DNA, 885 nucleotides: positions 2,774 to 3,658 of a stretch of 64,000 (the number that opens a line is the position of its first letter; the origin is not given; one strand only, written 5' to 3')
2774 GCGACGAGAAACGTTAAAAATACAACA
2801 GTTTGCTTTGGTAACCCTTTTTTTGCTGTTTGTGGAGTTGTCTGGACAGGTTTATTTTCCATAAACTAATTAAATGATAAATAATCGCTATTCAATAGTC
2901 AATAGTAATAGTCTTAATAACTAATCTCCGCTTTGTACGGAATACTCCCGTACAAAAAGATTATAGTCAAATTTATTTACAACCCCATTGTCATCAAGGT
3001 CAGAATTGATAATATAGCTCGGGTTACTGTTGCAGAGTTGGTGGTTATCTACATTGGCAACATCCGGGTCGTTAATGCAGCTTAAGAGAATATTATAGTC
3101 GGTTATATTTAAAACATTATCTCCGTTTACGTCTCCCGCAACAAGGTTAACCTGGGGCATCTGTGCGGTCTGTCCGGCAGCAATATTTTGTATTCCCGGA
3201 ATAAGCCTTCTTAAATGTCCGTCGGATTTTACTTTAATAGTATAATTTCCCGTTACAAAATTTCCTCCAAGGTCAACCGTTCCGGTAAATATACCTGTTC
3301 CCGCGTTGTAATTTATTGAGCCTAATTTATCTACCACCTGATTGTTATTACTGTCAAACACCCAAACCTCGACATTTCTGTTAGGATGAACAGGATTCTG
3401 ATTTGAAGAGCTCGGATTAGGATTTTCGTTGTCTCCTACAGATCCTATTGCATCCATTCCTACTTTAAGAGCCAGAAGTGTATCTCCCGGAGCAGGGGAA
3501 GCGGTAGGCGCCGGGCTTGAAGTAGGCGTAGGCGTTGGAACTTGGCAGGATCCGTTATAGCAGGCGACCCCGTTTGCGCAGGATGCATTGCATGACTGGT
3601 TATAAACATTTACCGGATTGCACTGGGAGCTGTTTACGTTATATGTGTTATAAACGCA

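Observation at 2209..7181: Putative cohesin-dockerin module: a membrane-anchored cohesin-like protein next to two dockerin-bearing Cys-rich secreted paralogs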

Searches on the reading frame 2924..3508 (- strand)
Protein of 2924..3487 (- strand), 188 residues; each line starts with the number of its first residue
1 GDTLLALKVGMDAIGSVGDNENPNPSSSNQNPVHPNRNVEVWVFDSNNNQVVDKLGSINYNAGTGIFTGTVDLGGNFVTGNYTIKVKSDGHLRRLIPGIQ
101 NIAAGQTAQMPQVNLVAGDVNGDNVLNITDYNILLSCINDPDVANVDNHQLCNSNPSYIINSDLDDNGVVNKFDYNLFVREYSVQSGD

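Call 6: search_solved_structures(query=window:2924-3487:-, max_evalue=10, show_alignments=3)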
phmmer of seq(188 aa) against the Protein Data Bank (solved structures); distinct sequences matched with E-value up to 10: 12.
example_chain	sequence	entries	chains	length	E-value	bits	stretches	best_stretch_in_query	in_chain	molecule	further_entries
3kcp_A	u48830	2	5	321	0.0026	20.8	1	79-177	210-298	Cellulosomal-scaffolding protein A | Cellulosome anchoring protein cohesin region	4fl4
4dh2_B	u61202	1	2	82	0.0051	19.9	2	115-134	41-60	Dockerin type 1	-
2b59_B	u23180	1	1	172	0.033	17.2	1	79-178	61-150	Cellulosomal scaffolding protein A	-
5nrm_B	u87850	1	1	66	0.053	16.5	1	102-134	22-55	DocCel5: Type I dockerin repeat domain from A. cellulolyticus family 5 endoglucanase WP_01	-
2y3n_B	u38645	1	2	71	0.2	14.7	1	116-163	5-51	CELLULOSOMAL FAMILY-48 PROCESSIVE GLYCOSIDE HYDROLASE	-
2yik_A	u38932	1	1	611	0.54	13.3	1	100-138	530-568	ENDOGLUCANASE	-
5nrk_B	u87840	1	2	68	0.56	13.2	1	101-134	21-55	DocCel5: Type I dockerin repeat domain from A. cellulolyticus family 5 endoglucanase WP_01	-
2ccl_B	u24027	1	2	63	0.65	13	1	116-139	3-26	ENDO-1,4-BETA-XYLANASE Y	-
9sw6_K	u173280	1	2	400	0.95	12.5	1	18-83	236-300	Molybdenum-containing formylmethanofuran dehydrogenase 1 subunit C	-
5g5t_A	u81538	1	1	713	1.2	12.1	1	63-184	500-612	ARGONAUTE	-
5g5s_A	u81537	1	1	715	1.2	12.1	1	63-184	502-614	ARGONAUTE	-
1ohz_B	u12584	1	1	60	1.3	12.1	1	118-140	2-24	ENDO-1,4-BETA-XYLANASE Y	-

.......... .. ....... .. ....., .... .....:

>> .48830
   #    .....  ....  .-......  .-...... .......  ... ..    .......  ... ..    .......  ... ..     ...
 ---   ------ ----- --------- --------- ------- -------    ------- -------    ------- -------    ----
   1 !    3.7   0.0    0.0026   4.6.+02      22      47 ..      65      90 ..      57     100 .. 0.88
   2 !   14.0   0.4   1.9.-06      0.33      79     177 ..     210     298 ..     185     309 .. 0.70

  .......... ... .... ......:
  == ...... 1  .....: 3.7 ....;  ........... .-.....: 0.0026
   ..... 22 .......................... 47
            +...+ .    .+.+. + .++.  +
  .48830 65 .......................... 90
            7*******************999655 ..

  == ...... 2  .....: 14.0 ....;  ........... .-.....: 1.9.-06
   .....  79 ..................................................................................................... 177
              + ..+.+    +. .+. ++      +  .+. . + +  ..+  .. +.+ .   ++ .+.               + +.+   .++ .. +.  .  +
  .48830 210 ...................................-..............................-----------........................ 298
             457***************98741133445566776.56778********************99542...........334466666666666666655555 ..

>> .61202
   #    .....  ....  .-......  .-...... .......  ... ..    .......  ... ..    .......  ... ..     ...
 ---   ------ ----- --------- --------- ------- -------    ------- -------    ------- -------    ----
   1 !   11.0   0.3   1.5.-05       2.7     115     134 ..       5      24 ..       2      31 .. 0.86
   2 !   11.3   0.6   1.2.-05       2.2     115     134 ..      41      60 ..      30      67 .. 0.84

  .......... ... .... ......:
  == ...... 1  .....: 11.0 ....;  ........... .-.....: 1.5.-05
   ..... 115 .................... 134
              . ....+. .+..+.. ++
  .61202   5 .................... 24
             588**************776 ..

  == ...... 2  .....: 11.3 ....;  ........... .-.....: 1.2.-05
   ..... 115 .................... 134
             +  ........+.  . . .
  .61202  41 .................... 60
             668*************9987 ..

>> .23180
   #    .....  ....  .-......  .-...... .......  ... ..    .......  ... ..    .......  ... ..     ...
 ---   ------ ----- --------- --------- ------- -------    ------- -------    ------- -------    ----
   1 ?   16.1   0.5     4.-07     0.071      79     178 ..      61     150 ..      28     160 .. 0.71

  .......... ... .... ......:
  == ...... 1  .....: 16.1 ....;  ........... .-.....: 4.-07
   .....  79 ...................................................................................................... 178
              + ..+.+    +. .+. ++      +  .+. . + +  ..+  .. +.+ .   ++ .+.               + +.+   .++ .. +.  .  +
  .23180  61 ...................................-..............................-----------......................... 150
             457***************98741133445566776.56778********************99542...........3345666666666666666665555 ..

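Call 19: search_solved_structures(query=A1, max_evalue=1, show_alignments=3)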
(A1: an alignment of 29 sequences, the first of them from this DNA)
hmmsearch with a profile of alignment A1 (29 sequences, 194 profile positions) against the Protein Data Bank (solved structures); distinct sequences matched with E-value up to 1: 33.
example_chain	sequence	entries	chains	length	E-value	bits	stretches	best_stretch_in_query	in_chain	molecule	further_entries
2b59_B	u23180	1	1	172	2.8e-08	36.9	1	70-189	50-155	Cellulosomal scaffolding protein A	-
3kcp_A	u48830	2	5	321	8.3e-08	35.4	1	81-189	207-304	Cellulosomal-scaffolding protein A | Cellulosome anchoring protein cohesin region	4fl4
5g5d_B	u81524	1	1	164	6e-07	32.6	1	70-189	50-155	CELLULOSOMAL-SCAFFOLDING PROTEIN A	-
4wi0_B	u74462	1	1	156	8.6e-05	25.5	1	78-188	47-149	Cellulosomal scaffoldin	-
4u3s_B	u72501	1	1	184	0.00031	23.7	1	78-184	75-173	Cellulosomal scaffoldin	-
8x3a_A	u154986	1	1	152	0.00058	22.8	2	123-184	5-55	Serine protease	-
8x39_A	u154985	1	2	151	0.00065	22.7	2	123-184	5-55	Serine protease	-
4fl4_A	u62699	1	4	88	0.0011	21.9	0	165-186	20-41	Glycoside hydrolase family 9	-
2yik_A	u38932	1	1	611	0.0067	19.4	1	117-185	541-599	ENDOGLUCANASE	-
5nrm_B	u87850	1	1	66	0.0088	19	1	121-140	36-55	DocCel5: Type I dockerin repeat domain from A. cellulolyticus family 5 endoglucanase WP_01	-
5k39_B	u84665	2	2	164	0.0096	18.9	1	85-188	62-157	Dockerin module from a protein of unknown function | Ig domain protein group 2 domain protein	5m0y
5nrk_B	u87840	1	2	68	0.012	18.5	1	124-183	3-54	DocCel5: Type I dockerin repeat domain from A. cellulolyticus family 5 endoglucanase WP_01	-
6kg9_A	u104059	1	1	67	0.018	18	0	162-183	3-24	And cellulose-binding endoglucanase family 9 CelL ortholog dockerin domain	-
1daq_A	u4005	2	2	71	0.022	17.7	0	165-185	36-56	ENDOGLUCANASE SS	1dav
2mte_A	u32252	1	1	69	0.024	17.6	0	165-185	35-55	Cellulose 1,4-beta-cellobiosidase (reducing end) CelS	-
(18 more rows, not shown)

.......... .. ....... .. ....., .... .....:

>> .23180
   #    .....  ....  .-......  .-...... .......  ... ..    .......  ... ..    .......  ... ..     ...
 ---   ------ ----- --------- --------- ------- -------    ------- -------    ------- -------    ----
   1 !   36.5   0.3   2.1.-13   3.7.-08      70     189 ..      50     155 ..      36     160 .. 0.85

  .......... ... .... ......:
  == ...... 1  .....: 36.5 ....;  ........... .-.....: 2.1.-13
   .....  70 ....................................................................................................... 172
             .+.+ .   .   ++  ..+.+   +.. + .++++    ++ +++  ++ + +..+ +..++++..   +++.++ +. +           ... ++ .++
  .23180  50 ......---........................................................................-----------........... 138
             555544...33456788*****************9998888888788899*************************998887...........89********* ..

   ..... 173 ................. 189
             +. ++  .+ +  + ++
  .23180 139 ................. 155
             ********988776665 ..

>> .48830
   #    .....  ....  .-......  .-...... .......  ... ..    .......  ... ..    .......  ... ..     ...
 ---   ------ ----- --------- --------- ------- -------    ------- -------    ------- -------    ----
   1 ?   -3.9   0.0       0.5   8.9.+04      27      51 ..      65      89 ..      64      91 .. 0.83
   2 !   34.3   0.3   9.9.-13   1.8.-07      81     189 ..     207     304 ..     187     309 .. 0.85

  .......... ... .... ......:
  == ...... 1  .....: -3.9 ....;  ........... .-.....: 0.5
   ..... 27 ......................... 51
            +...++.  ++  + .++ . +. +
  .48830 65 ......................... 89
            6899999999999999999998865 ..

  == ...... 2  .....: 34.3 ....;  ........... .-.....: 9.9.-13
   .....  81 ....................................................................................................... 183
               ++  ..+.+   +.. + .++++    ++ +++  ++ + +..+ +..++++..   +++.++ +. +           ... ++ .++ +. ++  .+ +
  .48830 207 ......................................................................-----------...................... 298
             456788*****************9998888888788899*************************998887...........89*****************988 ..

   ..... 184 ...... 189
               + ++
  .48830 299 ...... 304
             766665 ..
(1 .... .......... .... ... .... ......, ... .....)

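Call 20: search_protein_families(library=pfam, alignment_id=A1, max_evalue=1)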
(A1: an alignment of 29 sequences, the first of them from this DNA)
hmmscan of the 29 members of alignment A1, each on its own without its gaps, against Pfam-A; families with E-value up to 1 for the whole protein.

A. member 1, seq(195 aa): 4 families
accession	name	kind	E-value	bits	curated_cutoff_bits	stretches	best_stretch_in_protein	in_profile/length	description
PF00404.24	Dockerin_1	-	0.0047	17.5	22.9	1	124-184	1-51/57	Dockerin type I domain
PF01835.25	MG2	-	0.04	14.7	32.8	1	42-98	32-85/96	MG2 domain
PF13291.12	ACT_4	-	0.063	14.4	27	1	82-109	45-72/80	ACT domain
PF13860.13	FlgD_ig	-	0.089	13.2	27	1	41-96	20-76/79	FlgD Ig-like domain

B. families by the number of members that match (of 29 scanned): 37 families (the first 25 are shown)
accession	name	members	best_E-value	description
PF01835.25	MG2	17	0.00055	MG2 domain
PF00404.24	Dockerin_1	16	7.6e-09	Dockerin type I domain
PF13860.13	FlgD_ig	12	0.00081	FlgD Ig-like domain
PF13291.12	ACT_4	10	0.011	ACT domain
PF14505.12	DUF4438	7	1.5e-05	Domain of unknown function (DUF4438), N-terminal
PF18962.6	Por_Secre_tail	6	0.0019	Secretion system C-terminal sorting domain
PF07550.17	Shr-like_HID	3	0.011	Heme-binding protein Shr-like, Hb-interacting domain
PF16462.11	Phage_TAC_14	3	0.082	Phage tail assembly chaperone protein, TAC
PF13620.12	CarboxypepD_reg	2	0.00066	Carboxypeptidase regulatory-like domain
PF12985.13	DUF3869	2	0.017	Domain of unknown function (DUF3869)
PF13405.12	EF-hand_6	2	0.026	EF-hand domain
PF00036.39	EF-hand_1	2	0.082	EF hand domain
PF02927.20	CelD_N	1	0.0059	Cellulase N-terminal ig-like domain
PF16796.11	Microtub_bd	1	0.024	Microtubule binding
PF06406.17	StbA_N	1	0.028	Plasmid segregation protein ParM, N-terminal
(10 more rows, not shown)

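Call 40: predict_structure(alignment_id=A1)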
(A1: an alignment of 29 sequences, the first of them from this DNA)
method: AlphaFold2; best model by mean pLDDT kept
length: 195 residues; sequences in the alignment: 29
mean_pLDDT: 92.9   pTM: 0.87
mean pLDDT of the five models: 92.9, 92.6, 91.9, 91.9, 91.3
residues with pLDDT >= 90: 167; 70-90: 20; 50-70: 7; < 50: 1
segments of 3 or more residues with pLDDT < 50: none
pLDDT, mean of each block of 10 residues (from residue 1): 76 96 87 90 97 97 96 97 96 96 96 97 94 95 95 95 96 96 91 58
secondary structure, 60 per line:
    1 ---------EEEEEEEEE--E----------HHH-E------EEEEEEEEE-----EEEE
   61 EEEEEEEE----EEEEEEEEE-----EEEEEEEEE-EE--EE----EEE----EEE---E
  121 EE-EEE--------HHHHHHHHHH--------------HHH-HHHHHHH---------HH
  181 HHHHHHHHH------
elements in order: E10-18 E43-51 E57-68 E73-81 E87-95 E107-109 E114-116 E120-122 E124-126 H135-144 H163-169 H179-189

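Call 42: fold_search(model_id=the predicted structure, library=pdb)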
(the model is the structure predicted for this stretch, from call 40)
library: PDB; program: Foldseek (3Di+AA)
matches with E <= 10: 1892; with E <= 0.001: 1
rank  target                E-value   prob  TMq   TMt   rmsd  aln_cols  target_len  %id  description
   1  4fl4_I                4.8e-06  1.00  0.52  0.35   6.8       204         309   16  Scaffoldin conformation and dynamics revealed by a ternary complex from the Clostridium thermocellum cellulosome (released 2012-06-27)
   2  8qox_B                3.0e-03  1.00  0.32  0.16   4.8       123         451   15  Two-component assembly of SlaA and SlaB S-layer proteins of Sulfolobus acidocaldarius (released 2024-02-21)
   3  5imt_A                5.7e-03  0.57  0.20  0.10  11.1       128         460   16  Toxin receptor complex (released 2016-08-24)
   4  2win_A                8.1e-03  0.77  0.22  0.09  10.2       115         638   13  C3 convertase (C3bBb) stabilized by SCIN (released 2009-06-09)
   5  3ffc_D                8.6e-03  0.38  0.17  0.17  10.6       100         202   11  Crystal Structure of CF34 TCR in complex with HLA-B8/FLR (released 2009-01-27)
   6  2ak4_D                9.1e-03  0.28  0.18  0.18  11.8       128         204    8  Crystal Structure of SB27 TCR in complex with HLA-B*3508-13mer peptide (released 2005-10-11)
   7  9sv8_B                9.7e-03  0.90  0.26  0.10  10.8       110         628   13  Herpes simplex virus 2 delta28-73 glycoprotein C ectodomain in complex with C3b (released 2025-12-10)
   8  5imy_B                1.0e-02  0.57  0.21  0.11  10.4       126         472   14  Trapped Toxin (released 2016-08-24)
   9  4bik_C                1.0e-02  0.35  0.19  0.10  11.0       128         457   16  Structure of a disulfide locked mutant of Intermedilysin with human CD59 (released 2013-05-08)
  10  5fo7_A                1.1e-02  0.77  0.21  0.08   9.9        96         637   16  Crystal Structure of Human Complement C3b at 2.8 Angstrom resolution (released 2016-04-06)
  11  5imy_A                1.1e-02  0.54  0.20  0.10  10.5       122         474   15  Trapped Toxin (released 2016-08-24)
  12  7amp_A                1.1e-02  0.21  0.17  0.17  17.5       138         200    9  Crystal structure of the complex of HuJovi-1 Fab with the human A6 T-cell receptor TRBC1 (released 2022-04-20)
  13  5aod                  1.2e-02  0.77  0.23  0.12   8.8       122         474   15  Crystal structure of wild type pneumolysin. (released 2016-10-05)
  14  8cem_F                1.2e-02  0.60  0.22  0.09  13.0       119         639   13  Structure of bovine native C3, re-refinement (released 2023-04-05)
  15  6zd0_A                1.2e-02  0.47  0.21  0.11   9.1       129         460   18  Disulfide-locked early prepore intermedilysin-CD59 (released 2020-11-18)
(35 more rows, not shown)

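Call 52: search_protein_representatives(alignment_id=A1)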
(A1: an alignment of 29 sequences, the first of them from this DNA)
Query: 29 sequences, 194 profile positions. Proteins with E-value up to 0.001 (for the whole library): 4055; up to 1e-10: 2054; up to 1e-30: 1069. The best 150 are listed.
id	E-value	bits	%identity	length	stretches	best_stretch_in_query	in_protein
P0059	4.2e-89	313.7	-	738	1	1-194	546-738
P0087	1.3e-87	308.9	-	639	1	1-194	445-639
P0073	2.8e-84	298.0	-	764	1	2-194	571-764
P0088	1.8e-83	295.3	-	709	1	2-194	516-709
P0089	7.4e-83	293.3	-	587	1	1-194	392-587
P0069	2.9e-82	291.4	-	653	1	1-194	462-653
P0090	1.2e-81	289.4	-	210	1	2-194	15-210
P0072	3.2e-78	278.2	-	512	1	1-194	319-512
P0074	3.3e-76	271.6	-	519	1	1-194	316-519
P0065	3.1e-75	268.5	-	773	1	1-194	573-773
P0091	2.0e-73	262.6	-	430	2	5-194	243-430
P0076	1.3e-72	259.9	-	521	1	3-194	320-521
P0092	5.3e-72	257.9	-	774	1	2-194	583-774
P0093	6.5e-71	254.4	-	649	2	3-194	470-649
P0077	1.3e-70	253.4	-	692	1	2-194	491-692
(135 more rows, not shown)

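Call 55: search_protein_families(library=pfam, alignment_id=A3, max_evalue=0.0001)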
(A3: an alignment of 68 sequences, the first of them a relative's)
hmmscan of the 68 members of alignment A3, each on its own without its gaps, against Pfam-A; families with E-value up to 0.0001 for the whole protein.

A. member 1, P0100 (1440 aa): 3 families
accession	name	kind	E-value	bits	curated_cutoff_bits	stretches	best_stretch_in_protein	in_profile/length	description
PF13229.12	Beta_helix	-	3.4e-20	72.7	25.9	3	55-172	7-114/158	Right handed beta helix region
PF07691.17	PA14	-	2.2e-10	40.9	24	1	1070-1197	12-138/147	PA14 domain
PF05048.19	NosD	-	5.7e-05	23.1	23.6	1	514-655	46-173/212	Periplasmic copper-binding protein (NosD)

B. families by the number of members that match (of 68 scanned): 46 families (the first 25 are shown)
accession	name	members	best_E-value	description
PF00404.24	Dockerin_1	39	2.7e-10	Dockerin type I domain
PF17210.9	SdrD_B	15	8.4e-45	SdrD B-like domain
PF13519.12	VWA_2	11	3.4e-18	von Willebrand factor type A domain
PF02018.23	CBM_4_9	10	4.5e-30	Carbohydrate binding domain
PF00092.34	VWA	10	9.9e-20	von Willebrand factor type A domain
PF13620.12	CarboxypepD_reg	8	3.6e-34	Carboxypeptidase regulatory-like domain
PF13860.13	FlgD_ig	3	1.1e-05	FlgD Ig-like domain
PF22633.2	F5_F8_type_C_2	2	1.5e-25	NedA-like, galactose-binding domain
PF00754.31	F5_F8_type_C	2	3.1e-23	F5/8 type C domain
PF13229.12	Beta_helix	2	3.4e-20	Right handed beta helix region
PF17802.7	SpaA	2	7.7e-14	Prealbumin-like fold domain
PF17957.7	Big_7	2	2.8e-13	Bacterial Ig domain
PF13715.12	CarbopepD_reg_2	2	1.4e-08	CarboxypepD_reg-like domain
PF07705.17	CARDB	2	3.7e-07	CARDB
PF00963.24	Cohesin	2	3.5e-06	Cohesin domain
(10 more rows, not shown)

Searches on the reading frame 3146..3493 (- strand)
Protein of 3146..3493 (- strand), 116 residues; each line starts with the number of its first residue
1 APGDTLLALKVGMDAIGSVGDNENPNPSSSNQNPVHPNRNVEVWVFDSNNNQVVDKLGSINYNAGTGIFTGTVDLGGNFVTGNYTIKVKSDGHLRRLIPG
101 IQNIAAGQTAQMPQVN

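Call 77: search_solved_structures(query=A6, max_evalue=10, show_alignments=1)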
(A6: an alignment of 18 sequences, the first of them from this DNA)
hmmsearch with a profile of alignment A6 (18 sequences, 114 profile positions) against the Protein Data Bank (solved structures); distinct sequences matched with E-value up to 10: 6.
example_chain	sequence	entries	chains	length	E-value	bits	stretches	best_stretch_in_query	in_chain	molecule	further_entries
4wi0_B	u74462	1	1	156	0.036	17.5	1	71-100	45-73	Cellulosomal scaffoldin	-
4u3s_B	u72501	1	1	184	0.046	17.1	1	71-100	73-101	Cellulosomal scaffoldin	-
5hfs_A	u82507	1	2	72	0.22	14.9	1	35-85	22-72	Gingipain R2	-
7pq4_A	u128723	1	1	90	0.34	14.3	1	30-85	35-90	Arginine-specific cysteine proteinase (Arg-gingipain)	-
4zzf_A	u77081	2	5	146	0.75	13.2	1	40-95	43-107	Flagellar basal body rod modification protein | Basal-body rod modification protein FlgD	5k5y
4zzk_A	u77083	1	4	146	0.75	13.2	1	40-95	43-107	Basal-body rod modification protein FlgD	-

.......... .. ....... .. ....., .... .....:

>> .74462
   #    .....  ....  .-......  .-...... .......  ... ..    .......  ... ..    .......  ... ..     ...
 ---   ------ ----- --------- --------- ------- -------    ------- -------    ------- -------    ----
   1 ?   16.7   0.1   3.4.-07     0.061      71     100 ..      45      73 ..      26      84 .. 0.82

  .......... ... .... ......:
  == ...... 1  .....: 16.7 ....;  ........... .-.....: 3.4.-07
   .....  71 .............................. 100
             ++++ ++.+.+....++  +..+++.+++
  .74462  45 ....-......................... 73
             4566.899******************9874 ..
